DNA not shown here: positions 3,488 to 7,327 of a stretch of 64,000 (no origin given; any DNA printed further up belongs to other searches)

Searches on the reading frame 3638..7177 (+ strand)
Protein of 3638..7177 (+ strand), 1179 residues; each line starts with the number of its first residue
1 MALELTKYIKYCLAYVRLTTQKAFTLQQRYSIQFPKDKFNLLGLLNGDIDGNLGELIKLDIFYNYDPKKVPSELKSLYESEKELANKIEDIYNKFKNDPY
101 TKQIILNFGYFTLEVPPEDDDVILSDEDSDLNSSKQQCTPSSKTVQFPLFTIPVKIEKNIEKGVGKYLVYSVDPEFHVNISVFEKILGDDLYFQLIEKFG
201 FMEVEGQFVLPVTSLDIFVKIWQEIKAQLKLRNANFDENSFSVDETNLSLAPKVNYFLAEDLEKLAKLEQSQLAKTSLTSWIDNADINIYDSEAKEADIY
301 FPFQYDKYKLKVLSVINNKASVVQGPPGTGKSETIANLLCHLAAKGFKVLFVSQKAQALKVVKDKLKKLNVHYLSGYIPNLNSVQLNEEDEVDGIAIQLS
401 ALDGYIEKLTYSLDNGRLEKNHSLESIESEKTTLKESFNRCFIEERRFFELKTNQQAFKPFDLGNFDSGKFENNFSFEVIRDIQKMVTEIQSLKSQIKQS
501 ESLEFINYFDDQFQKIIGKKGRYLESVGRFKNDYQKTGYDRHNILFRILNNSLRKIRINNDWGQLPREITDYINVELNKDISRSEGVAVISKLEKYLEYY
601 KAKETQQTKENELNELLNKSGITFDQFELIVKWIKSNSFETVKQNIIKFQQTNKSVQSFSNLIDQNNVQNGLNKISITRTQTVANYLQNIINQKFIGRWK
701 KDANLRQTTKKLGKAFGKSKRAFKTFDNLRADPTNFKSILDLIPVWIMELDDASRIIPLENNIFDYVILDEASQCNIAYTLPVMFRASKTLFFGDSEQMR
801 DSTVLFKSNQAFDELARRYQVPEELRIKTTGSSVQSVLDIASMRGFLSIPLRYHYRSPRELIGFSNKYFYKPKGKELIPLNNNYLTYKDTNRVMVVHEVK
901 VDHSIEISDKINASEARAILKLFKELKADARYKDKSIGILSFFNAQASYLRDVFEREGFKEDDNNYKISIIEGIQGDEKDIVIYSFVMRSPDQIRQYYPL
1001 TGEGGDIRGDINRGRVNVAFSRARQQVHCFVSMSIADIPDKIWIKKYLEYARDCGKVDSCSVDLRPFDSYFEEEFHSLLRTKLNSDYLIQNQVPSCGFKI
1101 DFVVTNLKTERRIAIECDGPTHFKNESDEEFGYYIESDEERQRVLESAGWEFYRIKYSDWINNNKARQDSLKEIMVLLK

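Call 7: search_protein_families(library=pfam, proteins=[window:3638-7177:+], max_evalue=1)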
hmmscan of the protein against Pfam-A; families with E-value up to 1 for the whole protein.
window:3638-7177:+ (1179 aa): 24 families
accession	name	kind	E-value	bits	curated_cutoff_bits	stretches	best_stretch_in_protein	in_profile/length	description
PF13087.12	AAA_12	-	7.2e-23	81.6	27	1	850-1028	19-189/195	AAA domain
PF18741.7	MTES_1575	-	8.9e-18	64.6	38.2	1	1071-1173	1-94/96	REase_MTES_1575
PF13086.12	AAA_11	-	4.2e-13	50.1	27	1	315-799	13-250/257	AAA domain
PF13245.12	AAA_19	-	2.2e-07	31.6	25.1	1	314-394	7-91/134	AAA domain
PF08373.16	RAP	-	7e-07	29.6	24.2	1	1115-1165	1-47/58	RAP domain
PF13604.12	AAA_30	-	6.3e-06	26.5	27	1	318-366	18-66/191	AAA domain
PF04480.18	DUF559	-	1.1e-05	25.7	20.6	1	1061-1166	7-99/109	Protein of unknown function (DUF559)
PF20720.3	nSTAND3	-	5.2e-05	23.4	27.2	1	317-368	16-67/155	Novel STAND NTPase 3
PF01443.25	Viral_helicase1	-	8.3e-05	22.9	21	1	322-377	2-50/228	Viral superfamily 1 RNA helicase core domain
PF09848.15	SLFN-g3_helicase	-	0.00035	20.4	24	1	321-373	4-58/354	Schlafen group 3, DNA/RNA helicase domain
PF01695.23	IstB_IS21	-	0.0079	16.1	24.1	1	234-355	13-129/238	IstB-like ATP binding protein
PF01656.29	CbiA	-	0.0089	16.4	25.4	1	328-497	9-69/125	CobQ/CobB/MinD/ParA nucleotide binding domain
PF08861.15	DUF1828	-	0.011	16.4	22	0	598-648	36-86/91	Domain of unknown function DUF1828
PF00318.25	Ribosomal_S2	-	0.015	15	26.1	1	333-386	43-101/216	Ribosomal protein S2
PF04851.21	ResIII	-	0.021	15.2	22.5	1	317-373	22-80/164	Type III restriction enzyme, res subunit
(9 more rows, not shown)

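Call 8: search_protein_families(library=padloc, proteins=[window:3638-7177:+], max_evalue=1)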
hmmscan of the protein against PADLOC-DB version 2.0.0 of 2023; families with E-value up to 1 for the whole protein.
window:3638-7177:+ (1179 aa): 6 families
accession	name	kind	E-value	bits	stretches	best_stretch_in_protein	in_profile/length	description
PDLC05009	PDC-S37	-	3.8e-70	235.1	2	591-1173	779-1336/1550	-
PDLC02194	Hhe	-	7.1e-34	114.3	2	743-1164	1360-1769/1911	-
PDLC03920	MkoA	-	1.4e-25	87.8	2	761-1026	789-1069/1112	-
PDLC03924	MkoC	-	2.4e-24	83.6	1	762-1038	669-949/1136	-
PDLC03921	MkoA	-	1.7e-21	73.7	3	909-1025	1444-1559/1607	-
PDLC04140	mad8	-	1.6e-05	22.6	1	319-379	28-86/314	mads_8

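Call 9: search_protein_families(library=ncbifam, proteins=[window:3638-7177:+], max_evalue=1)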
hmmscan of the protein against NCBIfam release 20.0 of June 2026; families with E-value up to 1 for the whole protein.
window:3638-7177:+ (1179 aa): 11 families
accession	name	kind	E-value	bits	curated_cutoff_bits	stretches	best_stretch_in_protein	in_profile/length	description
NF058533.1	antiphage_ProA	equivalog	9.8e-64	215.5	1500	2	480-1173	1039-1701/1903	anti-phage protein ProA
NF042953.1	Hhe_antiphage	equivalog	1.5e-45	155.2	2000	3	737-1167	1255-1672/1797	DUF4011 domain-containing anti-phage protein Hhe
TIGR00376.1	TIGR00376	hypoth_equivalog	3.9e-20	71.8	348.9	2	759-1059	359-635/639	IGHMBP2 family helicase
NF040671.1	PLuB_AAA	exception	3.1e-18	64.6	999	2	761-1032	960-1231/1256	PLuB system helicase-like protein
TIGR03453.1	partition_RepA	equivalog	0.013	14.4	348.45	1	289-358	83-145/387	plasmid partitioning protein RepA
NF038214.1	IS21_help_AAA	equivalog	0.015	15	200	1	259-357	28-129/232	IS21-like element helper ATPase IstB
TIGR00416.1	sms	equivalog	0.019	13.7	403.05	1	315-372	91-147/454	DNA repair protein RadA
NF007294.0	PRK09767.1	equivalog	0.025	14.7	218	1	1056-1164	4-99/117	DUF559 domain-containing protein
NF008127.0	PRK10875.1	equivalog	0.031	12.8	671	1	314-342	167-195/619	exodeoxyribonuclease V subunit alpha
NF006038.0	PRK08181.1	subfamily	0.054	12.7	317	1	322-366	111-157/271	transposase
NF053622.1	ATPseBagAMYCTU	equivalog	0.15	11.5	400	1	320-353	9-42/325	ATPase BagA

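Call 30: find_homologous_proteins(query=window:3638-7177:+)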
Query window:3638-7177:+ (1179 aa): 751 proteins with E <= 0.001 among 8000 candidates; the best 120 are listed.
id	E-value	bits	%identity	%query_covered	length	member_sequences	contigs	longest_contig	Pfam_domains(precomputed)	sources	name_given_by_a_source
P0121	0.0e+0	2639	100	100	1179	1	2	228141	PF08373.17,PF04480.19,PF13087.13,PF13086.13,PF13604.13,PF13245.13,PF18741.8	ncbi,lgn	-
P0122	0.0e+0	1784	67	100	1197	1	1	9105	PF13087.13,PF13086.13,PF13245.13,PF18741.8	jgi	jgi:very-short-patch-repair endonuclease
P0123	0.0e+0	1608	61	100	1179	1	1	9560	PF13087.13,PF13086.13,PF13604.13,PF13245.13,PF18741.8,PF20720.4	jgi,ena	-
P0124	0.0e+0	1568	59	100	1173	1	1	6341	PF13087.13,PF13086.13,PF13604.13,PF13245.13,PF18741.8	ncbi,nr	ncbi:MAG: hypothetical protein JNN05_11565 [Candidatus Omnitrophica bacterium]|nr:hypothetical prote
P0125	0.0e+0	1480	57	100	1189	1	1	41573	PF13087.13,PF13086.13,PF13604.13,PF13245.13,PF18741.8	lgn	-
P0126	0.0e+0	1477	57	99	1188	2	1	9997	PF08373.17,PF04480.19,PF13087.13,PF13086.13,PF13604.13,PF13245.13,PF18741.8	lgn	-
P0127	0.0e+0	1470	56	100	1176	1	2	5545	PF08373.17,PF13087.13,PF13086.13,PF13604.13,PF13245.13,PF18741.8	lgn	-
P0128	0.0e+0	1467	56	100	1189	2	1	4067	PF08373.17,PF04480.19,PF13087.13,PF13086.13,PF13604.13,PF13245.13,PF18741.8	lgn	-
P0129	0.0e+0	1467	56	100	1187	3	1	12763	PF08373.17,PF04480.19,PF13087.13,PF13086.13,PF13604.13,PF13245.13,PF18741.8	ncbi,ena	-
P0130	0.0e+0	1467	56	100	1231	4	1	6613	PF08373.17,PF04480.19,PF13087.13,PF13086.13,PF13604.13,PF13245.13,PF18741.8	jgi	-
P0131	0.0e+0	1463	56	100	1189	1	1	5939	PF08373.17,PF04480.19,PF13087.13,PF13086.13,PF13604.13,PF13245.13,PF18741.8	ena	-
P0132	0.0e+0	1461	56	99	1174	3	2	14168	PF08373.17,PF13087.13,PF13086.13,PF13604.13,PF13245.13,PF18741.8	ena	-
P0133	0.0e+0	1460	56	100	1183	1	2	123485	PF08373.17,PF13087.13,PF13086.13,PF13604.13,PF13245.13,PF18741.8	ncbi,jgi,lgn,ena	-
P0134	0.0e+0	1460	56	100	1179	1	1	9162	PF04480.19,PF13087.13,PF13086.13,PF13604.13,PF13245.13,PF18741.8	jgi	jgi:very-short-patch-repair endonuclease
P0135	0.0e+0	1458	56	100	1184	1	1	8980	PF13087.13,PF13086.13,PF13604.13,PF13245.13,PF18741.8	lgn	-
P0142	0.0e+0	1443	56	100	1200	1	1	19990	PF08373.17,PF04480.19,PF13087.13,PF13086.13,PF13245.13,PF18741.8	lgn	-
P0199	0.0e+0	1381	54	100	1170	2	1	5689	PF08373.17,PF13087.13,PF13086.13,PF13604.13,PF13245.13,PF18741.8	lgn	-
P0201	0.0e+0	1378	54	100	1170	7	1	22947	PF08373.17,PF13087.13,PF13086.13,PF13604.13,PF13245.13,PF18741.8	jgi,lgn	-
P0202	0.0e+0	1378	53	100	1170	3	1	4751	PF13087.13,PF13086.13,PF13604.13,PF13245.13,PF18741.8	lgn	-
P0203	0.0e+0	1378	54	100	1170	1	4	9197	PF08373.17,PF13087.13,PF13086.13,PF13604.13,PF13245.13,PF18741.8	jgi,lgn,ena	-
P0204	0.0e+0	1374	54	100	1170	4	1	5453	PF13087.13,PF13086.13,PF13604.13,PF13245.13,PF18741.8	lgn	-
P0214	0.0e+0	1364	53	100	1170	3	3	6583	PF08373.17,PF13087.13,PF13086.13,PF13604.13,PF13245.13,PF18741.8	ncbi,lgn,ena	-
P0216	0.0e+0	1362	53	100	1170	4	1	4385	PF08373.17,PF13087.13,PF13086.13,PF13604.13,PF13245.13,PF18741.8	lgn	-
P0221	0.0e+0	1356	54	99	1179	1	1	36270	PF13087.13,PF13086.13,PF13604.13,PF13245.13,PF18741.8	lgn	-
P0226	0.0e+0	1351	54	100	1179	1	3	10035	PF08373.17,PF13087.13,PF13086.13,PF13604.13,PF13245.13,PF18741.8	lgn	-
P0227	0.0e+0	1351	53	100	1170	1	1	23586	PF13087.13,PF13086.13,PF13604.13,PF13245.13,PF18741.8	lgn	-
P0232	0.0e+0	1343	53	100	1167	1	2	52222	PF08373.17,PF13087.13,PF13086.13,PF13604.13,PF13245.13,PF18741.8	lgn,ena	-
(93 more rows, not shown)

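Call 34: find_related_loci(query=A2, collection=metagenome_contigs, flank=7000)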
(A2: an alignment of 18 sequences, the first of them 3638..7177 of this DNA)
Query A2 (1179 aa) in metagenome_contigs; peptide patterns used: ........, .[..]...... (x = any residue, [..] = any of these).
160 stretches matched a pattern; 117 encode a relative of the query (tblastn E <= 1e-3); the best 80 are kept; 80 distinct loci.
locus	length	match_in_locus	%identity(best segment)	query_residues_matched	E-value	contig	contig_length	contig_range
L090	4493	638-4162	61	1-1176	0e+0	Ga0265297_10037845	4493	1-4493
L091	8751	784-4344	57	1-1175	0e+0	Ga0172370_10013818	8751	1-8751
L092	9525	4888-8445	55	1-1178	0e+0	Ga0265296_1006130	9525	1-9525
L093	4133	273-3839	56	1-1179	0e+0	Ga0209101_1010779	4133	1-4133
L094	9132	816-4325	56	4-1164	0e+0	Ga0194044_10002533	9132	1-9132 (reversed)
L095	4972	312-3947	55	1-1179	0e+0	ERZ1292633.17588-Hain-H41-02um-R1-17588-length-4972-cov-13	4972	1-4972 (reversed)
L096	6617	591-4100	56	1-1162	0e+0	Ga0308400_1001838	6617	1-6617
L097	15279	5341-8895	56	5-1179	0e+0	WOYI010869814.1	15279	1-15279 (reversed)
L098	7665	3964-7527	56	1-1179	0e+0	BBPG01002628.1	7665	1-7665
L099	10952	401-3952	56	5-1178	0e+0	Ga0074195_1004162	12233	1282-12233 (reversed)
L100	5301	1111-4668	55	5-1179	0e+0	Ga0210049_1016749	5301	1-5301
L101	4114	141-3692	55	1-1178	0e+0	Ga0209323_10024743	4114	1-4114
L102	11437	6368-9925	55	5-1179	0e+0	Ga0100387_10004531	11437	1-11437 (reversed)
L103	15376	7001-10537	56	10-1179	0e+0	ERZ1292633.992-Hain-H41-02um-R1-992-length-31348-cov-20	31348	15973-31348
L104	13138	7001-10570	54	3-1178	0e+0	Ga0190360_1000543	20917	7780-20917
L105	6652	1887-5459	55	1-1179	0e+0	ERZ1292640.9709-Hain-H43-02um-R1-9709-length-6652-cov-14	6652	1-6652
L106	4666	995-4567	55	1-1179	0e+0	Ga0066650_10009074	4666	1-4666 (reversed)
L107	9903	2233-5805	55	1-1179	0e+0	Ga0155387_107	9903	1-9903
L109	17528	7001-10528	54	5-1179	0e+0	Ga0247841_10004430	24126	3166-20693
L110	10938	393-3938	54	5-1179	0e+0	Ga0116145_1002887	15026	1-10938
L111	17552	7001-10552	56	5-1179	0e+0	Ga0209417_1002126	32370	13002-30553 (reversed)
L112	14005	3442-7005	54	1-1179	0e+0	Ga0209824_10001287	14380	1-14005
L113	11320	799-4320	55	5-1167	0e+0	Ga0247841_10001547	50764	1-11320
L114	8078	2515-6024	54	1-1179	0e+0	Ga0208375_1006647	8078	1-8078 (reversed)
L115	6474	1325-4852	54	5-1179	0e+0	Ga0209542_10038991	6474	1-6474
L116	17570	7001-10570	55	1-1179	0e+0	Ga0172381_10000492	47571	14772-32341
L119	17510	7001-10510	53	1-1179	0e+0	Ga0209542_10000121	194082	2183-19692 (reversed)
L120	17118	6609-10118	53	1-1179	0e+0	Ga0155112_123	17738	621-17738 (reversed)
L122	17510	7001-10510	54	1-1179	0e+0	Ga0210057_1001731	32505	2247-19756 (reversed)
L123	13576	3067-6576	54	1-1179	0e+0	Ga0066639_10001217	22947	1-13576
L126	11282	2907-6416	53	1-1179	0e+0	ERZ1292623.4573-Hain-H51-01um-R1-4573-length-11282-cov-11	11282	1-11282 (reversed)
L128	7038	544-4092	52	3-1175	0e+0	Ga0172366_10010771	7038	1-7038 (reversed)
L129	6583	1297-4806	53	1-1179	0e+0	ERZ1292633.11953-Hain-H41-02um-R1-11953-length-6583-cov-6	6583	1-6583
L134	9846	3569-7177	52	3-1178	0e+0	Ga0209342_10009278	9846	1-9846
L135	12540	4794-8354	51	3-1178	0e+0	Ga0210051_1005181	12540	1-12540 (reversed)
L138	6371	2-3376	55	68-1179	0e+0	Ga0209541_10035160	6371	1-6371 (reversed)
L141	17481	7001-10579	50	1-1179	0e+0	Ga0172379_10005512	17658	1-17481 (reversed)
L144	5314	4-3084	56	163-1179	0e+0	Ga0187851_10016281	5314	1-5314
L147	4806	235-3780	47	3-1175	0e+0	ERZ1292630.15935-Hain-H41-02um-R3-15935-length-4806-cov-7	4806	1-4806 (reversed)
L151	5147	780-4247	45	4-1179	0e+0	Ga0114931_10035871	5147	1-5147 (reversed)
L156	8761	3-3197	43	107-1179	0e+0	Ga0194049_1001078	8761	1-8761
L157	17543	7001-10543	53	5-1178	0e+0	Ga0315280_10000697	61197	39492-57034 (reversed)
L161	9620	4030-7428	41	2-1162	0e+0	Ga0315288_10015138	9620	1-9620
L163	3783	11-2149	58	471-1179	0e+0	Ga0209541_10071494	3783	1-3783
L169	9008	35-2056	57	509-1179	0e+0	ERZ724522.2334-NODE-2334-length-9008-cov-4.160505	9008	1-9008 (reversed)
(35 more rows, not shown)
